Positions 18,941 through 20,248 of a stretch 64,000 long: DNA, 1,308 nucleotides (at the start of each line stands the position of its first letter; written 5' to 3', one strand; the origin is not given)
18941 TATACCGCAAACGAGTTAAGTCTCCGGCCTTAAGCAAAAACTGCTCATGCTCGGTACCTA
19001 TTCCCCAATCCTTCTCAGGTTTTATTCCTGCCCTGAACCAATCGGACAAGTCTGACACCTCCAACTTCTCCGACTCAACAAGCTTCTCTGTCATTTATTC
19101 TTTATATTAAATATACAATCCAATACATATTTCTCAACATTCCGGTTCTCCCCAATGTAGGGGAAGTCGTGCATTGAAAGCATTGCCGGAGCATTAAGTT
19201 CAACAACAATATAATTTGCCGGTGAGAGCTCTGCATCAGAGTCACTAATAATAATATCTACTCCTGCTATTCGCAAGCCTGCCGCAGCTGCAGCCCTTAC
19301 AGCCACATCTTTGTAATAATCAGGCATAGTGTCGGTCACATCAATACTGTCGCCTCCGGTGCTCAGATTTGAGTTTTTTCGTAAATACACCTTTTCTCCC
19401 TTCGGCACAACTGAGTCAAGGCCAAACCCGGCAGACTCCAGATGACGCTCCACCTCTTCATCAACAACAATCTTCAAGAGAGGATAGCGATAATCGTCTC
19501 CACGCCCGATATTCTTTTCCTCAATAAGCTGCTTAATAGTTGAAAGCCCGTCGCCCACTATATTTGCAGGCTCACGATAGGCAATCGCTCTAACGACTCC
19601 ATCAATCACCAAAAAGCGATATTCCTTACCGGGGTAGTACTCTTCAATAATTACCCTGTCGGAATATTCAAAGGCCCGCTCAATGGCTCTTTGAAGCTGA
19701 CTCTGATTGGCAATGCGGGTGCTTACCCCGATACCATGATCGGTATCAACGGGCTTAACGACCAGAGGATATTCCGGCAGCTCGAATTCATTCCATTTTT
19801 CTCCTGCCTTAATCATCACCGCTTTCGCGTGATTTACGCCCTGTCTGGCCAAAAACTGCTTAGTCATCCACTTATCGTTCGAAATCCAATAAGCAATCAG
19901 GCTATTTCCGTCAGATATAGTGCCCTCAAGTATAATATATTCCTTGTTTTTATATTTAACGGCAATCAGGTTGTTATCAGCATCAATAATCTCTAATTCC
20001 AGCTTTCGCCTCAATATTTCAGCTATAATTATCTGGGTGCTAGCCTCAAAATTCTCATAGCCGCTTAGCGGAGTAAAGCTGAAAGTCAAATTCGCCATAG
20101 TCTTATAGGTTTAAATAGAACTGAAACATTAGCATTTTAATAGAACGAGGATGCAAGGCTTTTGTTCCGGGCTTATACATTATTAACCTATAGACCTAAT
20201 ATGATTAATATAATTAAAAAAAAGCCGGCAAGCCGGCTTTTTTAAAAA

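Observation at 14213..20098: Ligase-ligase-exporter-exporter operon: candidate gamma-glutamyl thiol peptide synthesis-and-export module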

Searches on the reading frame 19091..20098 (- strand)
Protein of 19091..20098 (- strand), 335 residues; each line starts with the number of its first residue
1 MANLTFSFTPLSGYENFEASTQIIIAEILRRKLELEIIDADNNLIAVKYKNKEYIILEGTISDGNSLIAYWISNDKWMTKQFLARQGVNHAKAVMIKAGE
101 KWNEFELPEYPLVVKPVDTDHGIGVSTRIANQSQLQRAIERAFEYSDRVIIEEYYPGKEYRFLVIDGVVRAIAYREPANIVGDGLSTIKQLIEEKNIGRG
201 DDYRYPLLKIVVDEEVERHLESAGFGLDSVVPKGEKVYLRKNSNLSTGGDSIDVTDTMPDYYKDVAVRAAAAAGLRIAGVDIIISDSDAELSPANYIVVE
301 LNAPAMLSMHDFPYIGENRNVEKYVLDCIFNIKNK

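Call 3: search_protein_families(library=pfam, proteins=[window:19091-20098:-])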
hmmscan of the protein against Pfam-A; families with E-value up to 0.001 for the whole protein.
window:19091-20098:- (335 aa): 4 families
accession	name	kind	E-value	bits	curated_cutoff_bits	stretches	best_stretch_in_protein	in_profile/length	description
PF08443.16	RimK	-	3.1e-11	43.7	21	1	74-171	2-101/188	RimK-like ATP-grasp domain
PF07478.18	Dala_Dala_lig_C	-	1.2e-09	38.4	24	1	105-166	32-92/204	D-ala D-ala ligase C-terminus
PF18419.6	ATP-grasp_6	-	2.1e-08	34.1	25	1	15-55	1-42/54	ATP-grasp-like domain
PF02655.19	ATP-grasp_3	-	0.00014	22.4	23.2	0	74-165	2-79/160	ATP-grasp domain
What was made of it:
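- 19091..20098 (-): Stand-alone ATP-grasp ligase (335 aa) of the GshF-C / cyanophycin-synthetase-G clan; predicted gamma-Glu-Cys:amino-acid ligase (glutathione-synthetase-like). Pfam ATP-grasp_6, RimK and Dala_Dala_lig_C (call 3).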

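Call 4: search_protein_families(library=ncbifam, proteins=[window:19091-20098:-])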
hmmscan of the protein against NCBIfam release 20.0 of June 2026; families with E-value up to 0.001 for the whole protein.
window:19091-20098:- (335 aa): 31 families (the best 25 are shown)
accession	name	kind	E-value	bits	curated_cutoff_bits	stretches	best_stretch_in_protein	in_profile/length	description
NF002688.0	PRK02471.1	equivalog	2e-92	310.9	425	1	11-331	425-753/756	bifunctional glutamate--cysteine ligase GshA/glutathione synthetase GshB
TIGR02068.2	cya_phycin_syn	equivalog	2.1e-80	270.9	850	1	15-332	155-473/862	cyanophycin synthetase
NF010623.0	PRK14016.1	subfamily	2.8e-78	264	877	1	16-333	157-475/871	cyanophycin synthetase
TIGR01435.1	glu_cys_lig_rel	equivalog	1.1e-60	205.7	656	1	10-325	406-715/719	bifunctional glutamate--cysteine ligase/glutathione synthetase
TIGR03103.1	trio_acet_GNAT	equivalog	2.5e-53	181.4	569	1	14-311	238-528/547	N-acetylglutaminylglutamine synthetase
NF002378.0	PRK01372.1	subfamily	6.6e-16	57.9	243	1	68-169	93-193/305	D-alanine--D-alanine ligase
TIGR01205.1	D_ala_D_alaTIGR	subfamily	1.7e-14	53.5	245.65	1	64-166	95-202/318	D-alanine--D-alanine ligase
TIGR00768.1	rimK_fam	subfamily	2.2e-14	53.5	143.4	2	65-175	77-193/276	RimK family alpha-L-glutamate ligase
NF002527.0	PRK01966.1-3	equivalog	6.6e-14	51.8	310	1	70-164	113-210/332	D-alanine--D-alanine ligase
NF000091.3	D_ala_D_ser_VanG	exception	8.5e-12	44.6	495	1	64-159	124-222/344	D-alanine--D-serine ligase VanG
NF002528.0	PRK01966.1-4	subfamily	4e-11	42.4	262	1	64-166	130-240/366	D-alanine--D-alanine ligase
NF040720.1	MptN_Meth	equivalog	2e-10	40.2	350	2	243-303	214-267/291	tetrahydromethanopterin:alpha-L-glutamate ligase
NF009402.0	PRK12767.1-1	equivalog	6.7e-10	38.3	218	1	72-162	112-200/329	carbamoyl phosphate synthase-like protein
NF002526.0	PRK01966.1-2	equivalog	6.8e-09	35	449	1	64-164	124-231/362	D-alanine--D-alanine ligase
TIGR02144.1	LysX_arch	equivalog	1.3e-08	34.3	275.6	1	69-177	81-195/281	lysine biosynthesis protein LysX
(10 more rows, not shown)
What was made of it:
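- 19091..20098 (-): NF002688 GshF 311 bits on profile positions 425-753 (call 4).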

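Call 9: find_homologous_proteins(query=window:19091-20098:-)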
Query window:19091-20098:- (335 aa): 917 proteins with E <= 0.001 among 7165 candidates; the best 120 are listed.
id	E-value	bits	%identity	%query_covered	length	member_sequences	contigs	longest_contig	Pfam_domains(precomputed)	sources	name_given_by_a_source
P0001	6.6e-216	733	99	100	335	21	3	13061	PF08443.17,PF18419.7,PF07478.19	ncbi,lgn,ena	-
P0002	6.8e-162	556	73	99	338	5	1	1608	PF08443.17,PF18419.7,PF07478.19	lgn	-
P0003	7.6e-162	556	73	99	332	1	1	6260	PF08443.17,PF18419.7,PF07478.19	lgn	-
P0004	2.6e-160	551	74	99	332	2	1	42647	PF08443.17,PF18419.7,PF07478.19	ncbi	-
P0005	4.1e-160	550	73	99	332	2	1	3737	PF08443.17,PF18419.7,PF07478.19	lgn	-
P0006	1.2e-158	545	73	99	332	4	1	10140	PF08443.17,PF18419.7,PF07478.19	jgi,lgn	jgi:glutamate--cysteine ligase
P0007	4.2e-158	543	73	98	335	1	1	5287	PF08443.17,PF18419.7,PF07478.19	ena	-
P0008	1.7e-157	541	72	98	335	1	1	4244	PF08443.17,PF18419.7,PF07478.19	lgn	-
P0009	4.3e-157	540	72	98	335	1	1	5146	PF08443.17,PF18419.7,PF07478.19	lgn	-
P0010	5.2e-157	540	72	98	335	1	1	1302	PF08443.17,PF18419.7,PF07478.19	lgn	-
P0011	5.3e-157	540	72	98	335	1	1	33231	PF08443.17,PF18419.7,PF07478.19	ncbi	-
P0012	6.4e-157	540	72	99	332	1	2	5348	PF08443.17,PF02655.20,PF07478.19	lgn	-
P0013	7.0e-157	539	72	98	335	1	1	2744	PF08443.17,PF18419.7,PF07478.19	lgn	-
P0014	1.2e-156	539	72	99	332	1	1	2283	PF08443.17,PF02655.20,PF07478.19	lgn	-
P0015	1.8e-156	538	71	99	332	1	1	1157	PF08443.17,PF18419.7,PF07478.19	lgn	-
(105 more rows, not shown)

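Call 11: find_related_loci(query=window:19091-20098:-, collection=genome_contigs, flank=10000)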
Query window:19091-20098:- (335 aa) in genome_contigs; peptide patterns used: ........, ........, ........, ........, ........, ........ (x = any residue, [..] = any of these).
230 stretches matched a pattern; 54 encode a relative of the query (tblastn E <= 1e-3); 54 distinct loci.
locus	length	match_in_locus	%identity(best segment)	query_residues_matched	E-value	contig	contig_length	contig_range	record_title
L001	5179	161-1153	71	1-331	4e-167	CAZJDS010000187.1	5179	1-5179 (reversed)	MAG TPA_asm: uncultured Alkaliflexus sp. isolate binchicken_co39_218 genome assembly, contig: NODE_33685_length_5179_cov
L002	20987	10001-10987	72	6-334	5e-164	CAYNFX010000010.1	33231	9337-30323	MAG TPA_asm: uncultured Alkaliflexus sp. isolate SRP192927_co6_454 genome assembly, contig: NODE_2317_length_33231_cov_3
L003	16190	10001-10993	73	1-331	1e-163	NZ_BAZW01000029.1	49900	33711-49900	Geofilum rubicundum JCM 15548, whole genome shotgun sequence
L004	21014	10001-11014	73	1-335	6e-162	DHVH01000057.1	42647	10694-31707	MAG TPA_asm: Marinilabiliaceae bacterium UBA5213 UBA5213_contig_29538, whole genome shotgun sequence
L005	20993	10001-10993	69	1-331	5e-159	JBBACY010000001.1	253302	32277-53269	MAG: Bacteroidales bacterium isolate SO_2017_LW2_102 scaffold_52_c1_LW138R_2017, whole genome shotgun sequence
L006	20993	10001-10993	71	1-331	1e-157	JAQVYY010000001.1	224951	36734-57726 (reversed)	MAG: Bacteroidales bacterium isolate STF2_160 NODE_30_length_224951_cov_9.200984_Sandtown_F2, whole genome shotgun seque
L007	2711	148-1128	69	7-333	1e-162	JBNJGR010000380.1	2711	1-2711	MAG: Bacteroidota bacterium isolate Y22_30dBSe2.bin.34 NODE_41931_length_2711_cov_22.748469, whole genome shotgun sequen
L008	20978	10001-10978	69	8-333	2e-152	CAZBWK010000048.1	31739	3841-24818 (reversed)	MAG TPA_asm: uncultured Prolixibacteraceae bacterium isolate SRP241341_co1_279 genome assembly, contig: NODE_1643_length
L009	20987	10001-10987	68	5-333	8e-152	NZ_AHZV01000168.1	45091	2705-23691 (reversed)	Anaerophaga thermohalophila str. Valhall contig00193, whole genome shotgun sequence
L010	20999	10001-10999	68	1-333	8e-151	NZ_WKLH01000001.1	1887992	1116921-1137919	Mangrovibacterium lignilyticum strain BM_7 NODE_1_length_1887992_cov_37.793052, whole genome shotgun sequence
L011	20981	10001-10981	68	5-331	1e-149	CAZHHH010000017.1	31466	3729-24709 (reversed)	MAG TPA_asm: uncultured Marinilabiliaceae bacterium isolate SRP192927_co8_296 genome assembly, contig: NODE_1054_length_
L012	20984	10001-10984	66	6-333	6e-149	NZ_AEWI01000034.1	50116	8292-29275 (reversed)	Anaerophaga thermohalophila DSM 12881 contig_34, whole genome shotgun sequence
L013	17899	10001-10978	69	8-333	7e-149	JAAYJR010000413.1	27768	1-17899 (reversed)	MAG: Bacteroidales bacterium isolate AS10tlH2TH_310 117007_AS10, whole genome shotgun sequence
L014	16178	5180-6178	67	1-333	1e-148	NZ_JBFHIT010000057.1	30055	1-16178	MAG: Mangrovibacterium sp. isolate Mix_sand07.2021.05.G.46 k141_1807310_length_30055_cov_36.9878, whole genome shotgun s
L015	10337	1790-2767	68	8-333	5e-148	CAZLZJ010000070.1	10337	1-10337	MAG TPA_asm: uncultured Prolixibacteraceae bacterium isolate binchicken_co39_560 genome assembly, contig: NODE_15215_len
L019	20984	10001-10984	66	6-333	3e-147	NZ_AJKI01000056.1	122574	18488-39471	Marinilabilia salmonicolor JCM 21150 Contig56, whole genome shotgun sequence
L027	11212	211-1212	67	1-333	2e-143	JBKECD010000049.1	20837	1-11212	MAG: Mangrovibacterium sp. isolate VLC_055 c_000001906085, whole genome shotgun sequence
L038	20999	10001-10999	63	1-333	2e-136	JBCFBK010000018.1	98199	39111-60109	MAG: Prolixibacteraceae bacterium isolate concoct.bin.21 NODE_189_length_98199_cov_3.232774, whole genome shotgun sequen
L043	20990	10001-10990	67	5-333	1e-139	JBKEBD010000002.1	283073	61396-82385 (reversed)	MAG: Mangrovibacterium sp. isolate VLC_081 c_000002022362, whole genome shotgun sequence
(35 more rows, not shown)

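Call 17: search_solved_structures(query=window:19091-20098:-, show_alignments=2)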
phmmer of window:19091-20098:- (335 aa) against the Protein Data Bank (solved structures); distinct sequences matched with E-value up to 0.001: 28.
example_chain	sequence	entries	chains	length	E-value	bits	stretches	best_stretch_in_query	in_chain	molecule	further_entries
3ln7_A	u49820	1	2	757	2.2e-56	194.4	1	8-330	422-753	Glutathione biosynthesis bifunctional protein gshAB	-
3ln6_A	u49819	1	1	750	1.7e-52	181.6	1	11-329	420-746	Glutathione biosynthesis bifunctional protein gshAB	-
7lg5_A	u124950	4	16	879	1.4e-47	165.4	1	19-330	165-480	Cyanophycin synthase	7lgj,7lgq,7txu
7txv_A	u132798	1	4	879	1.4e-47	165.4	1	19-330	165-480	Cyanophycin synthase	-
7wac_A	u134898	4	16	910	3.2e-44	154.4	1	57-330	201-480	Cyanophycin synthase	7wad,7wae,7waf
7lgn_A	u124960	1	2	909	9.8e-42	146.2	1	55-331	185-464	Cyanophycin synthase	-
7lgm_A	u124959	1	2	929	7.5e-39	136.7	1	54-330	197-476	Cyanophycin synthase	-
7ta5_A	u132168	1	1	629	1.4e-37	132.6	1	69-330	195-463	Glutathione synthase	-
8fxh_A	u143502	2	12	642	2.6e-34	121.9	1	103-332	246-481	RimK domain-containing protein ATP-grasp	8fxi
3r23_A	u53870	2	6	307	2.1e-08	36.7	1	28-193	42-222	D-alanine--D-alanine ligase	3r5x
8evx_A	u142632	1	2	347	8.3e-08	34.7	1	63-167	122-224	D-alanine--D-alanine ligase A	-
8evv_A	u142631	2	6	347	8.3e-08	34.7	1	63-167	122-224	D-alanine--D-alanine ligase A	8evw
3i12_A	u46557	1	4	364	2.8e-06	29.7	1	73-165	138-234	D-alanine-D-alanine ligase A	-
3q1k_A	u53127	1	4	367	2.8e-06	29.7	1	73-165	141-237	D-alanine--D-alanine ligase A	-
2pvp_A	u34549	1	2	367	5.1e-06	28.9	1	69-161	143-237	D-alanine-D-alanine ligase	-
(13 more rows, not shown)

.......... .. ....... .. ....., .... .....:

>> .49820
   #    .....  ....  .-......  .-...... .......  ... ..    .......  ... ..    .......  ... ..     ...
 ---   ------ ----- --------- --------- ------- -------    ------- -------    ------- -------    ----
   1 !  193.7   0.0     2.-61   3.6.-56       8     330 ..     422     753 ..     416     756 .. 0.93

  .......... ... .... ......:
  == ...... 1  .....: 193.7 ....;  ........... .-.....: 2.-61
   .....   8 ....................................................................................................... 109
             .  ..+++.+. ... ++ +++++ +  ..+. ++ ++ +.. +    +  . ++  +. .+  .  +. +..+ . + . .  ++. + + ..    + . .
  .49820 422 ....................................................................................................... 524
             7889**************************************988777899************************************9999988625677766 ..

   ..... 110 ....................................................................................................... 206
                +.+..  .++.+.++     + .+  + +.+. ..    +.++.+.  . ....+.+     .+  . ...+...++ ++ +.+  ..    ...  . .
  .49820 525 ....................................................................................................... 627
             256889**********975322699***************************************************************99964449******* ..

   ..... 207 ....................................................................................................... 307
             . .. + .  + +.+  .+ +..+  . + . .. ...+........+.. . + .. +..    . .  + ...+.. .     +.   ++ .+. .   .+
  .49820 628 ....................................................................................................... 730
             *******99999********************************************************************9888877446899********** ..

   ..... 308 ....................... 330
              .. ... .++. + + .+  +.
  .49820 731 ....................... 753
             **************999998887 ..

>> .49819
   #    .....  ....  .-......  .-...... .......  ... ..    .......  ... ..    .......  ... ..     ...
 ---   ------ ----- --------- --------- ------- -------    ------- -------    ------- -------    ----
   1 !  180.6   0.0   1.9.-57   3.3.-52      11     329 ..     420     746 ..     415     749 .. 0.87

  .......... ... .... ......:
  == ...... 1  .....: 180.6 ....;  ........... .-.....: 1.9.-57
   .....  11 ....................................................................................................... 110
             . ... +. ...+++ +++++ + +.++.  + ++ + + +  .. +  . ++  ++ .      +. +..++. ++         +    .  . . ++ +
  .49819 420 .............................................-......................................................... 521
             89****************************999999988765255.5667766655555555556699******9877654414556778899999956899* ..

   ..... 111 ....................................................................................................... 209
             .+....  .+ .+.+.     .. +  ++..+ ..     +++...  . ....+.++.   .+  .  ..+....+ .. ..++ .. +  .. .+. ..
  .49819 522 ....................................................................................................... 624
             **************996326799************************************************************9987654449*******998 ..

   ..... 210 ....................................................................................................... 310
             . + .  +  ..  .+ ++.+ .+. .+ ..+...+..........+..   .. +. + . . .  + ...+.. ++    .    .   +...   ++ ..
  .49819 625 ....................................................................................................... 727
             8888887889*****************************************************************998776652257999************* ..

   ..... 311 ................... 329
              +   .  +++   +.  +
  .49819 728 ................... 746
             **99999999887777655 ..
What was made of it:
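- On GshF glutathione-synthetase module (NF002688 / TIGR01435): 3ln7 residues 422-753, E 2.2e-56 (call 17).
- Overall similarity is highest to GshF (calls 4, 17).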

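Call 23: search_protein_representatives(protein=window:19091-20098:-)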
Query: 335 residues. Proteins with E-value up to 0.001 (for the whole library): 9371; up to 1e-10: 6953; up to 1e-30: 1228. The best 150 are listed.
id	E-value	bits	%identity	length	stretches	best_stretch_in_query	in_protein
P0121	5.4e-128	442.8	62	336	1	4-334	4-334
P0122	1.1e-89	317.0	46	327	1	7-328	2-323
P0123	6.2e-84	298.1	30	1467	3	63-329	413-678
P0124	1.0e-80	287.5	29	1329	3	36-331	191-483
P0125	5.9e-74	265.3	32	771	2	72-330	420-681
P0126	7.3e-73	261.7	34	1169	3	71-331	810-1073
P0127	2.1e-72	260.2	31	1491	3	66-328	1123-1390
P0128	1.6e-71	257.3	40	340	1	7-331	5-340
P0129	1.4e-68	247.6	40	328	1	7-330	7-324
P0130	2.4e-68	246.8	32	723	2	17-329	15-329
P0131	2.8e-68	246.6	34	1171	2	68-330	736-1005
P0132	3.8e-68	246.2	32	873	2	50-330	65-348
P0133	4.2e-68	246.0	33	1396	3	57-329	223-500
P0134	1.0e-67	244.8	33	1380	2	58-332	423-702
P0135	4.2e-66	239.5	40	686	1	6-331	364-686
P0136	3.5e-65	236.5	43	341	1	11-328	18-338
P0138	1.8e-64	234.1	42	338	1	10-329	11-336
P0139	4.5e-63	229.5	42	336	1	12-329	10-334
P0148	2.9e-60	220.3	39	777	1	11-331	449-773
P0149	4.6e-60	219.6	39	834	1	12-329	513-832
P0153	8.4e-60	218.8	40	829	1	10-328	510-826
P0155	1.5e-59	218.0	39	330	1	12-327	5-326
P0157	2.1e-59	217.5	38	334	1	5-328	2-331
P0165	8.1e-59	215.5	41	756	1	11-328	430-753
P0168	2.3e-58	214.1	36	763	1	11-330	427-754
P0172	5.0e-58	212.9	40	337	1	11-329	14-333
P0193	4.7e-56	206.4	36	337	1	8-330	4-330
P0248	1.5e-51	191.7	40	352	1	20-331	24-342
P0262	3.9e-50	187.0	37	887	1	19-330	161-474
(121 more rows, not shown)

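Call 24: list_cluster_members(proteins=[P0121, P0122, P0128, P0129, P0136, P0138, P0139, P0155, P0157, P0172])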
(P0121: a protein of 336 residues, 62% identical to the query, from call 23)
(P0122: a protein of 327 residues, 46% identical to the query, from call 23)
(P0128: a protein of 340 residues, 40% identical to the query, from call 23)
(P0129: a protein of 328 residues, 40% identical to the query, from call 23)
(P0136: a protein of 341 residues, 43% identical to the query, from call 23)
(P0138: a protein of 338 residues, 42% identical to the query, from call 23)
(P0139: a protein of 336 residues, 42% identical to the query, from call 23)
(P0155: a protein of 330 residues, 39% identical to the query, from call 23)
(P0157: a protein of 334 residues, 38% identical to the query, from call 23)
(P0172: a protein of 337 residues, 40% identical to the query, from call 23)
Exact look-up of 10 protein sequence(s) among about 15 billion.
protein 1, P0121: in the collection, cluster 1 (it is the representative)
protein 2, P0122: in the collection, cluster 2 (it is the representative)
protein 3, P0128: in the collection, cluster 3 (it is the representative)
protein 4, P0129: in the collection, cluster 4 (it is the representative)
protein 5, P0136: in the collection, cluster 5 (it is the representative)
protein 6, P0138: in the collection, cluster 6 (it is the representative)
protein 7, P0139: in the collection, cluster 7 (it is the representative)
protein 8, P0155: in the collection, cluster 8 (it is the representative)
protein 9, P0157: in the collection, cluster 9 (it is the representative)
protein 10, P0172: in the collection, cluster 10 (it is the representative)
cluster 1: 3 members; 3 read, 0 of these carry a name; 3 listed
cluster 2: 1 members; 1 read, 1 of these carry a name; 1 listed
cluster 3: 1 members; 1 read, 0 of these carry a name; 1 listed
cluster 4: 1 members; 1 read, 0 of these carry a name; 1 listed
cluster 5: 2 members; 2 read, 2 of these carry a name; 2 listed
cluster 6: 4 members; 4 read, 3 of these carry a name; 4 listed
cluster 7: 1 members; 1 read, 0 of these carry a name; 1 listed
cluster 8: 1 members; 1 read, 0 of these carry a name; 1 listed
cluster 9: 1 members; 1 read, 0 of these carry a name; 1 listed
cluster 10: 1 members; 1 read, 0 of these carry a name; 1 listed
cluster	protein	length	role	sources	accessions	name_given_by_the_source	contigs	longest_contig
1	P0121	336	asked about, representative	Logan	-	-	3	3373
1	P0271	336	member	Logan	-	-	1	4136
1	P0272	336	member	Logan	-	-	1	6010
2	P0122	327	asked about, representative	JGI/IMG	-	D-alanine-D-alanine ligase-like ATP-grasp enzyme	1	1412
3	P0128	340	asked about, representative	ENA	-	-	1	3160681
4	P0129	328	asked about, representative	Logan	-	-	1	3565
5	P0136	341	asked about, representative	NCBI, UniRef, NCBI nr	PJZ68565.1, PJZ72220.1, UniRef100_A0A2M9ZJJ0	bifunctional glutamate--cysteine ligase/glutathione synthetase [Leptospira perolatii] | Bifunctional glutamate--cysteine ligase/glutathione synthetase n=1 Tax=Leptospira ...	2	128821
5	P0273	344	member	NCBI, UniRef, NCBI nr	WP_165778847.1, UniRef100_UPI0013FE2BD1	bifunctional glutamate--cysteine ligase GshA/glutathione synthetase GshB [Leptospira ... | bifunctional glutamate--cysteine ligase GshA/glutathione synthetase GshB n=1 ...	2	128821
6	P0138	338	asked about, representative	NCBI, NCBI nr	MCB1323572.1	MAG: bifunctional glutamate--cysteine ligase GshA/glutathione synthetase GshB ... | bifunctional glutamate--cysteine ligase GshA/glutathione synthetase GshB [Leptospiraceae ...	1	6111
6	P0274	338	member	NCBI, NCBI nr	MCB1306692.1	MAG: bifunctional glutamate--cysteine ligase GshA/glutathione synthetase GshB ... | bifunctional glutamate--cysteine ligase GshA/glutathione synthetase GshB [Leptospiraceae ...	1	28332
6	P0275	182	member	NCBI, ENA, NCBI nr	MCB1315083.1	MAG: carboxylate--amine ligase [Leptospiraceae bacterium] | carboxylate--amine ligase [Leptospiraceae bacterium]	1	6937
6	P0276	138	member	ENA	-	-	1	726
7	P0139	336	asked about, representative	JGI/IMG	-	-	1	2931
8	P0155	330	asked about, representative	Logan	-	-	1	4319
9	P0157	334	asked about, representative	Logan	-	-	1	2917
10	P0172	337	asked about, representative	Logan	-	-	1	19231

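Call 28: find_encoding_contigs(protein=P0128, flank=8000, max_places=2)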
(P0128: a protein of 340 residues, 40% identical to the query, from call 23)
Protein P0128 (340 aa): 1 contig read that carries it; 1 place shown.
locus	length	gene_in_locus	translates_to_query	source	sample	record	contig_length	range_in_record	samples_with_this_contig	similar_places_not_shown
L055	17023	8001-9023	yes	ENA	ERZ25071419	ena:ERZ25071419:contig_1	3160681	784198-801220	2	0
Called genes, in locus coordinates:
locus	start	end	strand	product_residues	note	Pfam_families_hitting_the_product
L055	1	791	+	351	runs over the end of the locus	PF02606:LpxK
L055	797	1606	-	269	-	PF08902:DUF1848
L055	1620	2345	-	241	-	PF00484:Pro_CA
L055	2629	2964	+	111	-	PF19762:DUF6249 (weak)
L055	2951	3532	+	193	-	PF04542:Sigma70_r2, PF08281:Sigma70_r4_2 (weak)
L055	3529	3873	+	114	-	-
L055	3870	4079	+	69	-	-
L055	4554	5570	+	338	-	PF00665:rve, PF13610:DDE_Tnp_IS240 (weak), PF13683:rve_3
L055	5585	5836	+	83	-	-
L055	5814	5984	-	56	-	-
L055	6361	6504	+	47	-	-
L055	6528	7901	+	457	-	PF01548:DEDD_Tnp_IS110, PF02371:Transposase_20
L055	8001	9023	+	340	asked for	PF18419:ATP-grasp_6 (weak), PF07478:Dala_Dala_lig_C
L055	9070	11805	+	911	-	PF00082:Peptidase_S8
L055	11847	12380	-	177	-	PF00156:Pribosyltran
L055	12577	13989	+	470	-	PF03331:LpxC, PF07977:FabA, PF22817:ApeP-like (weak), PF22818:ApeI-like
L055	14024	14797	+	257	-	PF25084:LbH_EIF2B (weak), PF25087:GMPPB_C (weak), PF00132:Hexapep, PF13720:Acetyltransf_11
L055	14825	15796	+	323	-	PF00579:tRNA-synt_1b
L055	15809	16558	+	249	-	PF00106:adh_short, PF08659:KR (faint), PF13561:adh_short_C2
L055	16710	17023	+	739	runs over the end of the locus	PF00930:DPPIV_N, PF07676:PD40 (faint), PF05448:AXE1 (faint), PF02129:Peptidase_S15 (weak), PF00326:Peptidase_S9, PF12146:Hydrolase_4 (faint)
